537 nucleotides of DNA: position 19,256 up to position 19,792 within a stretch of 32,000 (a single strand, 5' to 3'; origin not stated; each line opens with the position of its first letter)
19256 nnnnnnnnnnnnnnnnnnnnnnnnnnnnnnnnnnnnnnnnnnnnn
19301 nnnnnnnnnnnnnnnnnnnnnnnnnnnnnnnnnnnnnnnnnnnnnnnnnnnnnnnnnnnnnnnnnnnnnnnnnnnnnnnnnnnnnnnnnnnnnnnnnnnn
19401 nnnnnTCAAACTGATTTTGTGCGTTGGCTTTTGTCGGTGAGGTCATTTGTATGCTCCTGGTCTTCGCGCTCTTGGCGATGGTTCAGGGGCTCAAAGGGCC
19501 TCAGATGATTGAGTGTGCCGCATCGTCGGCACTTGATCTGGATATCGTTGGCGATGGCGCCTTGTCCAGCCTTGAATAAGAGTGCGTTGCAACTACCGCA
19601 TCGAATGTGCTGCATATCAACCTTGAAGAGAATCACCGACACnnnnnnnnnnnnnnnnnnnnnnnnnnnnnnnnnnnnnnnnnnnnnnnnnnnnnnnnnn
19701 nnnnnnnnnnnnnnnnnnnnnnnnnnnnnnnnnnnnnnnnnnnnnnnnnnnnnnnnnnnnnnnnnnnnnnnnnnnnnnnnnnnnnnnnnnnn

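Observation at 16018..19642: Five-gene co-directional accessory cassette at the 'mom position' of the prophage: counter-defence (Com + Dam) next to putative defence (TIR)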

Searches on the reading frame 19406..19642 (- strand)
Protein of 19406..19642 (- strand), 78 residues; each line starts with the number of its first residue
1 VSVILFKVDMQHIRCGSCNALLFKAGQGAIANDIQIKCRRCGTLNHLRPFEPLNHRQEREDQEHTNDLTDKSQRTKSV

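Call 3: search_protein_families(library=pfam, proteins=[window:19406-19642:-], max_evalue=0.01)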
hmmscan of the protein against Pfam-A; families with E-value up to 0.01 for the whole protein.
window:19406-19642:- (78 aa): 2 families
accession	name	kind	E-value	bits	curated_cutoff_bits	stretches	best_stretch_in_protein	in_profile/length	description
PF10122.14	Zn_ribbon_Com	-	2.1e-14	53.1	22.9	1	11-58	3-48/52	Mu-like prophage protein Com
PF17848.7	Zn_ribbon_ACC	-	0.0041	17.7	24.5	0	13-24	2-13/26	Acetyl-CoA carboxylase zinc finger domain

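Call 6: search_protein_families(library=padloc, proteins=[window:19406-19642:-], max_evalue=0.1)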
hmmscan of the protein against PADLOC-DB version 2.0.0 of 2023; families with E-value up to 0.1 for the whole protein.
window:19406-19642:- (78 aa): 1 family
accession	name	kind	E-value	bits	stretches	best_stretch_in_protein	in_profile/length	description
PDLC05058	PDC-S64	-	0.0032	15.2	1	4-59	199-253/305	-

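Call 7: search_protein_families(library=phrogs, proteins=[window:19406-19642:-], max_evalue=0.1)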
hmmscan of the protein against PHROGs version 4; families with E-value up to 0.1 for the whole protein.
window:19406-19642:- (78 aa): 7 families
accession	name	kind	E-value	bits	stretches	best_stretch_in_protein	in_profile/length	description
phrog_6417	-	other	1e-14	55.2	1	9-71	4-63/68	translational regulator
phrog_13819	-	DNA, RNA and nucleotide metabolism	7.6e-06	26.8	1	10-42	1-30/62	gpCom control of modification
phrog_21646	-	unknown function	0.00094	20.5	1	10-42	1-33/69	-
phrog_8829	-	unknown function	0.043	14.8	1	9-42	23-54/59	-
phrog_33891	-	unknown function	0.083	13.7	0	10-47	1-34/46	-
phrog_6455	-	unknown function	0.089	14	1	10-73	1-65/101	-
phrog_6422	-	moron, auxiliary metabolic gene and host takeover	0.092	14.1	1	8-70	3-65/120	Lar-like restriction alleviation protein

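Call 8: search_protein_families(library=ncbifam, proteins=[window:19406-19642:-], max_evalue=0.1)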
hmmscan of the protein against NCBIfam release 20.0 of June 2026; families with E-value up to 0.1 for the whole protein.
window:19406-19642:- (78 aa): 3 families
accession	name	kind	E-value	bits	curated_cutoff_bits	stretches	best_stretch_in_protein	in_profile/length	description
TIGR01053.1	LSD1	subfamily_domain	0.0063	16.1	15.5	0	11-20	18-27/31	zinc finger domain-containing protein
TIGR02098.1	MJ0042_CXXC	domain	0.013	15.2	20.9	0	32-43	22-33/38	MJ0042-type zinc finger domain-containing protein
NF047912.1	ECs_2282_CxxC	subfamily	0.03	14.2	37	1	13-43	3-35/60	ECs_2282 family putative zinc-binding protein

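Call 17: search_dna_similar(query=window:19406-19642:-, collection=phages, mode=protein, max_rows=40, max_evalue=0.001)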
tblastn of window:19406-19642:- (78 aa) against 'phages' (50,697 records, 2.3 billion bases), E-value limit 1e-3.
Records with a match: 10; places in all: 10; records where one place covers at least 80% of the query: 0.
Best place of each record, by identity: 60-80% 4; <60% 6.
By first word of the organism name: Pseudomonas 8; Stenotrophomonas 2.
By host as written in the record: Pseudomonas aeruginosa 4; Stenotrophomonas maltophilia 2; Pseudomonas aeruginosa PAO1 (ATCC 15692) 2; - 1; Pseudomonas fluorescens Q8r1-96 1.
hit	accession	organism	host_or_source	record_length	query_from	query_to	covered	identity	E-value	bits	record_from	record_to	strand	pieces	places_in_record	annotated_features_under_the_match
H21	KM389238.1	Pseudomonas phage F_HA1208sp/Pa1651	-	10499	10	48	50%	64.1%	3e-7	51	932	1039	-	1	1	record has no annotation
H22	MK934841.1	Pseudomonas phage UMP151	Pseudomonas aeruginosa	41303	10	48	50%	64.1%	3e-7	51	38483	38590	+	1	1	none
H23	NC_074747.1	Pseudomonas phage UMP151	Pseudomonas aeruginosa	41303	10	48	50%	64.1%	3e-7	51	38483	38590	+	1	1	none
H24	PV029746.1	Pseudomonas phage Phipami28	Pseudomonas aeruginosa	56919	10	48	50%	64.1%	3e-7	51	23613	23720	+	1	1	hypothetical protein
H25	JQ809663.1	Stenotrophomonas phage Smp131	Stenotrophomonas maltophilia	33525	11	63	68%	43.4%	8e-5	44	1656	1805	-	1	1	hypothetical protein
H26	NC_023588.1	Stenotrophomonas phage Smp131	Stenotrophomonas maltophilia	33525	11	63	68%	43.4%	8e-5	44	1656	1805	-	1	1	translational regulator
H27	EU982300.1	Pseudomonas phage DVM-2008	Pseudomonas fluorescens Q8r1-96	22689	10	59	64%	44.0%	4e-5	45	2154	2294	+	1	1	translational regulator Com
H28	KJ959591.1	Pseudomonas phage PAN70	Pseudomonas aeruginosa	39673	8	47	51%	55.0%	3e-4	42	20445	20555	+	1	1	none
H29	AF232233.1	Pseudomonas phage B3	Pseudomonas aeruginosa PAO1 (ATCC 15692)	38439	10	54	58%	46.7%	4e-5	45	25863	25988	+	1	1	Com translational regulator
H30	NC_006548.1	Pseudomonas phage B3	Pseudomonas aeruginosa PAO1 (ATCC 15692)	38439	10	54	58%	46.7%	4e-5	45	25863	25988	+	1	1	translational regulator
